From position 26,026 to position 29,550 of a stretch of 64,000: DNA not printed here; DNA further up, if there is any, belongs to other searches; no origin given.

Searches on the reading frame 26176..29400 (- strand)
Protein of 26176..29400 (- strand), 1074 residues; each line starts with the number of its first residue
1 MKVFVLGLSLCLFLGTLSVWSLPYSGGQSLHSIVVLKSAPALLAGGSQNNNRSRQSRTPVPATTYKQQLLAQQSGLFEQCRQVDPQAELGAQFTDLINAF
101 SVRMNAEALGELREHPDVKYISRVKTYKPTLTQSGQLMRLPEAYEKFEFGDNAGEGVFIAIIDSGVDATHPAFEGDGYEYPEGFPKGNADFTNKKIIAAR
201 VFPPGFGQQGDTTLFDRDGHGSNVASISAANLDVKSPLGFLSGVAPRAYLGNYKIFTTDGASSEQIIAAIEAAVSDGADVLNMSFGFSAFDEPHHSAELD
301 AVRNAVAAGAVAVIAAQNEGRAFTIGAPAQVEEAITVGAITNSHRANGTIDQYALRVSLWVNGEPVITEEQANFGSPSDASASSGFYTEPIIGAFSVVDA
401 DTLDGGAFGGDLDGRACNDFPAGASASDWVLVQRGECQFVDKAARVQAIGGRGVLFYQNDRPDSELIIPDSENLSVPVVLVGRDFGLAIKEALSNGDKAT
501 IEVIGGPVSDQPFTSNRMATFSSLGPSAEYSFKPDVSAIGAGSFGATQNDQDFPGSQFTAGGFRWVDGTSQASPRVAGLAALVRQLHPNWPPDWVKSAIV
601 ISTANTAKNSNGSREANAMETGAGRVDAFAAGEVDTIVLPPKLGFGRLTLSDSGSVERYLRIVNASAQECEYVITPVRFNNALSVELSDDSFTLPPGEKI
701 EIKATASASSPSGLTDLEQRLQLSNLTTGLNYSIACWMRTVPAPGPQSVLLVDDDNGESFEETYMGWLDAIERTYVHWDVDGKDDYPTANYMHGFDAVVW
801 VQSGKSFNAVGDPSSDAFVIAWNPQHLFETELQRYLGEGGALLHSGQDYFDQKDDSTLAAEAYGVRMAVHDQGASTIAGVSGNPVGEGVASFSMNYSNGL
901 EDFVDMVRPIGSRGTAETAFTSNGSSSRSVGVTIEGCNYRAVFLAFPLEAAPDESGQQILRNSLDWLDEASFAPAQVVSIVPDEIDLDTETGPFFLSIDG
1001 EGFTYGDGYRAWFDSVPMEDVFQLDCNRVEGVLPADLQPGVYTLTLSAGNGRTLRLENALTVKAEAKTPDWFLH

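Call 35: search_protein_families(library=pfam, proteins=[window:26176-29400:-], max_evalue=0.001)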
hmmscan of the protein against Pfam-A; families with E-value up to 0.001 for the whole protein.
window:26176-29400:- (1074 aa): 3 families
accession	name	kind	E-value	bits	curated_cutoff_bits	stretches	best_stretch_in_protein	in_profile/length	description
PF00082.27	Peptidase_S8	-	2e-46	159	21.8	1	154-609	1-277/288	Subtilase family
PF02225.27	PA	-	3.6e-14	53.1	23.9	1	416-489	12-95/95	PA domain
PF05922.21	Inhibitor_I9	-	0.00013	23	21.2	1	68-127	25-79/82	Peptidase inhibitor I9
